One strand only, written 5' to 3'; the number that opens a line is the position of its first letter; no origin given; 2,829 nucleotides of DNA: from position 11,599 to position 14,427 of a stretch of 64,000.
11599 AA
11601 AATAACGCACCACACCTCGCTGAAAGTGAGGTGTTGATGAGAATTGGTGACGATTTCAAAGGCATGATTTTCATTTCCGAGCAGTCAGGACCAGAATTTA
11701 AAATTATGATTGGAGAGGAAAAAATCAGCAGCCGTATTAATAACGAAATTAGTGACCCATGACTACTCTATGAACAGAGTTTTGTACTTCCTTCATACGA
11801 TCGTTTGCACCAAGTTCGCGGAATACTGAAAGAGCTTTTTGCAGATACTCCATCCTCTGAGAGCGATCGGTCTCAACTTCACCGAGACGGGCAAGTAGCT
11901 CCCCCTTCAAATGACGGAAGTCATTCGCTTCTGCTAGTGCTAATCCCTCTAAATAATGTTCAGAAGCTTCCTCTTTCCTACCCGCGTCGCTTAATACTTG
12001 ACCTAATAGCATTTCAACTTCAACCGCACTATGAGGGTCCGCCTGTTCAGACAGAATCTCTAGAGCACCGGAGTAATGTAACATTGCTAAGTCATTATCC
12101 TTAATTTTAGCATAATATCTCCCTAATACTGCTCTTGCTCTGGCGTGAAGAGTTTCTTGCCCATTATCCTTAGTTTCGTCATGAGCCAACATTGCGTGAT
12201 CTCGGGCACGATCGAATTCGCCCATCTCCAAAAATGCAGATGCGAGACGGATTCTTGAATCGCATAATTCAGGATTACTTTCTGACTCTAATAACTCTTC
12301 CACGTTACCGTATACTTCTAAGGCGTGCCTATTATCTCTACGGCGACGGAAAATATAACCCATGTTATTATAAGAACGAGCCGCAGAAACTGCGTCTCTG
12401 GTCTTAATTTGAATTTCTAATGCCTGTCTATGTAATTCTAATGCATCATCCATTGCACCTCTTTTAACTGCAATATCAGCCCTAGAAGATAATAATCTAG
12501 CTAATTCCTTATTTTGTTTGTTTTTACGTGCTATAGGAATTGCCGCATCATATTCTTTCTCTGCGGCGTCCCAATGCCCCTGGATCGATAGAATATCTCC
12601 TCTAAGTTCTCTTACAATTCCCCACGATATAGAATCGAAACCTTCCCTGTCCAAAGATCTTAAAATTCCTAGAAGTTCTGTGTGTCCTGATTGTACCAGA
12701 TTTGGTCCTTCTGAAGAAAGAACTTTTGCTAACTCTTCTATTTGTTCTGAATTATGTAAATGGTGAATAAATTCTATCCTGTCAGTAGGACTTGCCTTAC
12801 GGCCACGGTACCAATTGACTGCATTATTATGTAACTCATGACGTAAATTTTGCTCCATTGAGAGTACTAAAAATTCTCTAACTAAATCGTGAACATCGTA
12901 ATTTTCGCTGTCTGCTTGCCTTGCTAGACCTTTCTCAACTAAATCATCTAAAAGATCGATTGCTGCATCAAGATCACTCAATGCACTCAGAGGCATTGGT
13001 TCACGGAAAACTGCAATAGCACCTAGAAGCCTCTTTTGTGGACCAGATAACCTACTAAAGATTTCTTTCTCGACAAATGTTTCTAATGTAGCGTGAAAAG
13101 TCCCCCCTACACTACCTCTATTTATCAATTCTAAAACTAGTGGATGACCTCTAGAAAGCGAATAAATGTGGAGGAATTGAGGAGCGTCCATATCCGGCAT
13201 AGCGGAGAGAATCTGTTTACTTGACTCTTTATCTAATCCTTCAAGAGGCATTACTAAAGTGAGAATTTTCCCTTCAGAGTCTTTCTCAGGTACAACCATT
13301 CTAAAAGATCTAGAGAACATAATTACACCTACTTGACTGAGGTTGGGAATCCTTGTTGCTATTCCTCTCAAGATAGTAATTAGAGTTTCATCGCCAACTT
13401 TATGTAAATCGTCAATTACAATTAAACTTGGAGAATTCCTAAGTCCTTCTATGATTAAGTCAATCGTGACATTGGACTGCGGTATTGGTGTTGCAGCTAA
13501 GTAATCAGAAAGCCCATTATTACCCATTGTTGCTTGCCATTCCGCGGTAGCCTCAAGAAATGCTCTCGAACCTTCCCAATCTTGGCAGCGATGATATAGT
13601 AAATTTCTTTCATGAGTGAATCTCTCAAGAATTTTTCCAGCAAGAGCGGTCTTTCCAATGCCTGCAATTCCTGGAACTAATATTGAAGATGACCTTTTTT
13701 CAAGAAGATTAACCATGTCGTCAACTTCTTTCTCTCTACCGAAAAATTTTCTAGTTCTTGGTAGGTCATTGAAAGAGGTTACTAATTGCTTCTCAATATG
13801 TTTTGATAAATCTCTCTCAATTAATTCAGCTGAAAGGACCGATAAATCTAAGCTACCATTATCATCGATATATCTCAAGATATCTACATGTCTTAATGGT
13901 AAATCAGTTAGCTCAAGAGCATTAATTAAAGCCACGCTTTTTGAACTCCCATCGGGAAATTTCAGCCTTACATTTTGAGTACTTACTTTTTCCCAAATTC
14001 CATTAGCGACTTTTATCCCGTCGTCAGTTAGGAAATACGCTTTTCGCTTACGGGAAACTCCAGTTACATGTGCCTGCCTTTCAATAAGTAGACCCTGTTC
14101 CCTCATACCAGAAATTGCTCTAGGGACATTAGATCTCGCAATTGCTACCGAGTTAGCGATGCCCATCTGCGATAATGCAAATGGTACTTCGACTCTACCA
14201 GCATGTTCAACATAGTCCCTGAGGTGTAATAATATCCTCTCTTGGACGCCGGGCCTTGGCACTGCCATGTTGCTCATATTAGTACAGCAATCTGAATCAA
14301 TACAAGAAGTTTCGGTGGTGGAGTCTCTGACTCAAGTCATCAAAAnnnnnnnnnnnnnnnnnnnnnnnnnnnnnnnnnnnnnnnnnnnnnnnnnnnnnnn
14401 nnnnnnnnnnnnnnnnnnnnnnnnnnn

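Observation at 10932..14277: wHTH-STAND ATPase-TPR protein convergent with an MBL-fold hydrolase, directly upstream of the surface-protein genes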

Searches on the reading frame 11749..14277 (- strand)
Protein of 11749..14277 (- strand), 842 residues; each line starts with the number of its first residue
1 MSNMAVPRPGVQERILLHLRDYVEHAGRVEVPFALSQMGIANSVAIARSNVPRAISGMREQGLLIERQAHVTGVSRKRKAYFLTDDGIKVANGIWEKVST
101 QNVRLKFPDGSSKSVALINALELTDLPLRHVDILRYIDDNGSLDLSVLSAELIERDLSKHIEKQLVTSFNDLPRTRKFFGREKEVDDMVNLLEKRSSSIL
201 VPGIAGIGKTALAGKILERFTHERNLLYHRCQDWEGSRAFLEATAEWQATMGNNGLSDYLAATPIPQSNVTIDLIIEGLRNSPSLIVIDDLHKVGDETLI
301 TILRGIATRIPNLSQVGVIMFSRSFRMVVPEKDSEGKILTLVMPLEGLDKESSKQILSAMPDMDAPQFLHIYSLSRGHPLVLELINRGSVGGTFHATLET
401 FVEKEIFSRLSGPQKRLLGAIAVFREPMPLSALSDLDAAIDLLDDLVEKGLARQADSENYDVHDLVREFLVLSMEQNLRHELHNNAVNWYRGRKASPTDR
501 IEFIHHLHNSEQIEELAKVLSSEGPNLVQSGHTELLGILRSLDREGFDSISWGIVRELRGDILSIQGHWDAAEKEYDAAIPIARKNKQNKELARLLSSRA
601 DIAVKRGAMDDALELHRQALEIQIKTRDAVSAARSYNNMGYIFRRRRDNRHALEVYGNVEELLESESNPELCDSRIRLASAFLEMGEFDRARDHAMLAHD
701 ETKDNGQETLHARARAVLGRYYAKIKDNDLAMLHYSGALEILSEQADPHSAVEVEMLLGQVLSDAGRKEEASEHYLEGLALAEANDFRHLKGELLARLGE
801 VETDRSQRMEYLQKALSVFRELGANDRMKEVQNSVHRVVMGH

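Call 3: search_protein_families(library=pfam, proteins=[window:11749-14277:-], max_evalue=0.1)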
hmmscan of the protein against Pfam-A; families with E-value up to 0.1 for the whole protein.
window:11749-14277:- (842 aa): 25 families
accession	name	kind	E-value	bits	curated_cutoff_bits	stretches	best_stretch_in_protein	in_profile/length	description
PF13424.12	TPR_12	-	2.8e-16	59.9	30.1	5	592-659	2-71/77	Tetratricopeptide repeat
PF00515.34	TPR_1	-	1.3e-10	41.1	27.8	0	593-622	1-30/34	Tetratricopeptide repeat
PF13191.12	AAA_16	-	5.3e-09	37.2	32.6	1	177-310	1-159/167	AAA ATPase domain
PF07719.23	TPR_2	-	8.5e-08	32.2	27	1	756-784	5-33/34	Tetratricopeptide repeat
PF14938.12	SNAP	-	3.1e-07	30.6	25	1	565-685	47-168/282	Soluble NSF attachment protein, SNAP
PF13181.12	TPR_8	-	1.8e-06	28.1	25.7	0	757-785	6-34/34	Tetratricopeptide repeat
PF17874.7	TPR_MalT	-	7.1e-06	26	45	1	551-692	120-260/336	MalT-like TPR region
PF09976.15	TPR_21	-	8.7e-06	26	25.5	1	553-587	146-180/193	Tetratricopeptide repeat-like domain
PF01637.24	ATPase_2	-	7.9e-05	23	33.2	1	178-383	1-223/225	ATPase domain predominantly from Archaea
PF13545.12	HTH_Crp_2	-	0.00015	22.1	27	1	14-68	5-56/70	Crp-like helix-turn-helix domain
PF13401.12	AAA_22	-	0.00019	22.2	27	1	195-306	4-107/130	AAA domain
PF25201.1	nSTAND6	-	0.00062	20.2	27.7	1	179-221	2-43/148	Novel STAND NTPase 6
PF13176.12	TPR_7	-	0.001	19.4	27.9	0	600-622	6-28/36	Tetratricopeptide repeat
PF20703.3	nSTAND1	-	0.0015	18.7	27.1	1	176-212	14-49/379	Novel STAND NTPase 1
PF00931.28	NB-ARC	-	0.0016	18.2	23.5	1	182-384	2-200/248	NB-ARC domain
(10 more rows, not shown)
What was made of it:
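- On STAND ATPases (NOD = NBD-HD-WHD): AAA_16 scores 37 bits against a 32.6-bit cut-off (call 3).
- On NB-ARC / APAF1 clade: 18.2 bits against 23.5 (call 3).
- Checked: Domains of the STAND protein (call 3): AAA_16 at residues 177-310 scores 37 bits, above its cut-off.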

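Call 4: search_protein_families(library=padloc, proteins=[window:11749-14277:-], max_evalue=0.1)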
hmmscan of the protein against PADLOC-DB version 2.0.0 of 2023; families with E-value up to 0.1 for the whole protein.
window:11749-14277:- (842 aa): 3 families
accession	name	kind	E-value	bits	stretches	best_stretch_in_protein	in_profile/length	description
PDLC01169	TPR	-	7.9e-06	23.4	1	560-658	116-213/252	TPR repeats containing protein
PDLC05079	PDC-S73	-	9.6e-05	19.3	1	148-223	144-218/752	-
PDLC01879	CARF3--CARF_TM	-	0.017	12.8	0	122-168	150-202/222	-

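Call 5: search_protein_families(library=ncbifam, proteins=[window:11749-14277:-], max_evalue=0.1)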
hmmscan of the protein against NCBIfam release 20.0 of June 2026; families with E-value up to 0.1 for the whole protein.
window:11749-14277:- (842 aa): 14 families
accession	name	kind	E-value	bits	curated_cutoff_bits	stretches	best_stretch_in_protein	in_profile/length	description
NF053617.1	SARPRegAfsRStmc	equivalog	3.1e-12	45.3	1430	1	548-758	771-981/986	SARP-family global regulator AfsR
NF053520.1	HK_Porph_FimS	equivalog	5.2e-09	34.9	600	1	565-692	136-264/618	sensor histidine kinase FimS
NF003420.0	PRK04841.1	equivalog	7.3e-08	30.9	537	1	395-537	248-394/903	HTH-type transcriptional regulator MalT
NF053720.1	NsdA_fam_reg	subfamily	7.9e-08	32.2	75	2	755-813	204-262/432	NsdA family TPR-like regulatory protein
NF047507.1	TPR_BatC_Lepto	exception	2.3e-07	30.5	175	2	591-657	56-120/214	TPR repeat-containing protein BatC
NF040959.1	MamA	equivalog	1.4e-05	24.6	200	1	673-782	72-169/204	magnetosome protein MamA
TIGR02928.1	TIGR02928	subfamily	1.8e-05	23.8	181.3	1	177-327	16-178/366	orc1/cdc6 family replication initiation protein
NF052312.1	T9SS_PorW_SprE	equivalog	4.5e-05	22.3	250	1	673-835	142-292/716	type IX secretion system periplasmic lipoprotein PorW/SprE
TIGR02521.1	type_IV_pilW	equivalog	5.5e-05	22.8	154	1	661-747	20-100/234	type IV pilus biogenesis/stability protein PilW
NF047371.1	FlcA_CTERM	equivalog_domain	7.9e-05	21.3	300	1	560-692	406-527/646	periplasmic flagellar collar protein FlcA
NF053779.1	BT3442_fam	equivalog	0.00012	21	940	1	724-814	74-164/563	BT3442 family protein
NF041717.1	HaaA_phane_TPR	equivalog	0.00021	19.6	1125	1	567-783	646-863/882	cyclophane-containing RiPP biosynthesis TPR protein HaaT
TIGR03504.1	FimV_Cterm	subfamily_domain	0.003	17.6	30.65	0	678-693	5-20/44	FimV/HubP family polar landmark protein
NF006799.0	PRK09302.1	equivalog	0.024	13.2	408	1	183-221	260-298/515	circadian clock protein KaiC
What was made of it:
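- On MalT family: NF003420 scores 30.9 bits against a 537-bit cut-off (call 5).
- Closest known: MalT of Escherichia coli. Same: Pfam TPR_MalT and NCBIfam MalT give weak hits (calls 3, 5).
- Closest known: MalT of Escherichia coli. Different: The NCBIfam MalT score is 31 bits against a 537-bit cut-off (call 5).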

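Call 9: find_homologous_proteins(query=window:11749-14277:-, max_evalue=0.001)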
Query window:11749-14277:- (842 aa): 731 proteins with E <= 0.001 among 8000 candidates; the best 120 are listed.
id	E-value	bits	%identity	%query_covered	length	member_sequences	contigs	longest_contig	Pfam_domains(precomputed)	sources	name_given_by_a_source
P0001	0.0e+0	1782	96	100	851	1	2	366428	PF09976.16,PF17874.8,PF00515.35,PF13424.13,PF14938.13,PF01637.25,PF13181.13,PF07719.24,PF13191.13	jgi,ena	-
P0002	0.0e+0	1752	96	98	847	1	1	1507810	PF09976.16,PF17874.8,PF00515.35,PF13424.13,PF14938.13,PF01637.25,PF13181.13,PF07719.24,PF13191.13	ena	-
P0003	0.0e+0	1744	94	100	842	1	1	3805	PF09976.16,PF17874.8,PF00515.35,PF13424.13,PF14938.13,PF12802.14,PF01637.25,PF13181.13,PF07719.24,PF13191.13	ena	-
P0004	0.0e+0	1690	91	100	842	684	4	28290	PF09976.16,PF17874.8,PF00515.35,PF13424.13,PF14938.13,PF01637.25,PF13181.13,PF07719.24,PF00931.29,PF13191.13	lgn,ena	-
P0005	0.0e+0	1494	79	100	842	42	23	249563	PF00515.35,PF13424.13,PF13176.13,PF13181.13,PF07719.24,PF13191.13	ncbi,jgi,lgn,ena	jgi:tetratricopeptide (TPR) repeat protein/DNA-binding PadR family transcriptional regulator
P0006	0.0e+0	1447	77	100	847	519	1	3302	PF09976.16,PF00515.35,PF13424.13,PF13432.13,PF13401.13,PF13181.13,PF07719.24,PF13191.13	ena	-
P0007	0.0e+0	1426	76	100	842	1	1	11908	PF10602.16,PF14559.13,PF09976.16,PF17874.8,PF00515.35,PF13424.13,PF13432.13,PF13401.13,PF13181.13,PF07719.24,PF13191.13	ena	-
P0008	0.0e+0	1426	76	100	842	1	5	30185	PF10602.16,PF14559.13,PF09976.16,PF17874.8,PF00515.35,PF13424.13,PF13432.13,PF13401.13,PF13181.13,PF07719.24,PF13191.13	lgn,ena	-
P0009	0.0e+0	1426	76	100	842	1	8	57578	PF10602.16,PF14559.13,PF09976.16,PF17874.8,PF00515.35,PF13424.13,PF13432.13,PF13401.13,PF13181.13,PF07719.24,PF13191.13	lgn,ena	-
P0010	0.0e+0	1426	76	100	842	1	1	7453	PF10602.16,PF14559.13,PF09976.16,PF17874.8,PF00515.35,PF13424.13,PF13432.13,PF13401.13,PF13181.13,PF07719.24,PF13191.13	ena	-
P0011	0.0e+0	1426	76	100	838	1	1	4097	PF09976.16,PF13176.13,PF13401.13,PF13191.13,PF13374.13,PF17874.8,PF00515.35,PF13424.13,PF14938.13,PF13432.13,PF13181.13,PF07719.24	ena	-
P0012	0.0e+0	1425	75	100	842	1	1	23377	PF10602.16,PF14559.13,PF09976.16,PF17874.8,PF00515.35,PF13424.13,PF13432.13,PF13401.13,PF13181.13,PF07719.24,PF13191.13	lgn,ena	-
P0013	0.0e+0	1424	75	100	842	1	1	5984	PF10602.16,PF14559.13,PF09976.16,PF17874.8,PF00515.35,PF13424.13,PF13432.13,PF13401.13,PF13181.13,PF07719.24,PF13191.13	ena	-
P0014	0.0e+0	1424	76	100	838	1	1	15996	PF09976.16,PF13176.13,PF13401.13,PF13191.13,PF13374.13,PF17874.8,PF00515.35,PF13424.13,PF14938.13,PF13432.13,PF13181.13,PF07719.24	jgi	-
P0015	0.0e+0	1423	75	100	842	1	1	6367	PF10602.16,PF09976.16,PF13401.13,PF13428.13,PF13191.13,PF14559.13,PF17874.8,PF00515.35,PF13424.13,PF13432.13,PF13181.13,PF07719.24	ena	-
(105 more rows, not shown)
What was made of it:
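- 731 database hits; the 120 shown are mostly full length (about 840 aa), at 71-96% identity over matching lengths, and those carrying a name are Thalassarchaeaceae/Poseidoniales (call 9).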

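Call 11: find_related_loci(query=window:11749-14277:-, collection=genome_contigs, flank=10000)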
Query window:11749-14277:- (842 aa) in genome_contigs; peptide patterns used: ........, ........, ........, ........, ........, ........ (x = any residue, [..] = any of these).
404 stretches matched a pattern; 370 encode a relative of the query (tblastn E <= 1e-3); the best 80 are kept; 80 distinct loci.
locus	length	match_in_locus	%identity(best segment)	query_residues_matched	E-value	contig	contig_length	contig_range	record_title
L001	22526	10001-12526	99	1-842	0e+0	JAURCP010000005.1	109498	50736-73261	MAG: Thermoplasmatota archaeon isolate SFB_27D_50_5 NODE_5_length_109498_cov_8.858084, whole genome shotgun sequence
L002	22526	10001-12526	98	1-842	0e+0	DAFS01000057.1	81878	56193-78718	MAG TPA_asm: Euryarchaeota archaeon UBA89 UBA89_contig_8027, whole genome shotgun sequence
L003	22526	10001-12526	98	1-842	0e+0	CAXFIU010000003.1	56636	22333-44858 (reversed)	MAG TPA_asm: uncultured Candidatus Poseidoniales archaeon isolate ERR599081_maxbin2_15 genome assembly, contig: ERZ84128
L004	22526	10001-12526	96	1-842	0e+0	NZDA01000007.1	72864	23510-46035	MAG: Methanobacteriota archaeon isolate ARS1134 1177, whole genome shotgun sequence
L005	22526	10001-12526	90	1-842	0e+0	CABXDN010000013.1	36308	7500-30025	uncultured Candidatus Poseidoniales archaeon isolate AG-313-L18 genome assembly, contig: AG-313-L18_NODE_13, whole genom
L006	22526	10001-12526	97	1-842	0e+0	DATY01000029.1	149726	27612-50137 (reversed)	MAG TPA_asm: Euryarchaeota archaeon UBA605 UBA605_contig_1907, whole genome shotgun sequence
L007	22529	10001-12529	91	1-842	0e+0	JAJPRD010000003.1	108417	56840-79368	MAG: Candidatus Thalassarchaeaceae archaeon isolate MAG_45 20082D-01-04-S10-L004-001_18, whole genome shotgun sequence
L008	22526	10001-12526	90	1-842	0e+0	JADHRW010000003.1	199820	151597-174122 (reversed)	MAG: Candidatus Thalassarchaeum sp. isolate BS30m-G33 BS307-30m-C29, whole genome shotgun sequence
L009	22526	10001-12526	79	1-842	0e+0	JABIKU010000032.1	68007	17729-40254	MAG: Methanobacteriota archaeon isolate SI054_bin56 k141_971299, whole genome shotgun sequence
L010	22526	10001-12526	76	1-842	0e+0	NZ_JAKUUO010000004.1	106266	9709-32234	MAG: Candidatus Thalassarchaeum betae isolate ALOHA_A2.5_135 A2.5-Thalassarchaeum-4_4, whole genome shotgun sequence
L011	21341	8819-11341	76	1-842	0e+0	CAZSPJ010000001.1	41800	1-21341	MAG TPA_asm: uncultured Candidatus Poseidoniales archaeon isolate binchicken_co267_197 genome assembly, contig: NODE_308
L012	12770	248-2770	76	1-842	0e+0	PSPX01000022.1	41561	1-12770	MAG: Methanobacteriota archaeon isolate Guaymas_22 scaffold_1680, whole genome shotgun sequence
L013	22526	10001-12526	75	1-842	0e+0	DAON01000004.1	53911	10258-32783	MAG TPA_asm: Euryarchaeota archaeon UBA220 UBA220_contig_26331, whole genome shotgun sequence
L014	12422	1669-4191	76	1-842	0e+0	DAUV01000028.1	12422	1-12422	MAG TPA_asm: Euryarchaeota archaeon UBA623 UBA623_contig_29703, whole genome shotgun sequence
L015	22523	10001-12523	75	1-842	0e+0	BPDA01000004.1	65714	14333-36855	MAG: Euryarchaeota archaeon CM1_200m.P32 DNA, sequence04, whole genome shotgun sequence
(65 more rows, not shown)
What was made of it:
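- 370 stretches were found in GTDB species representatives (call 11).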
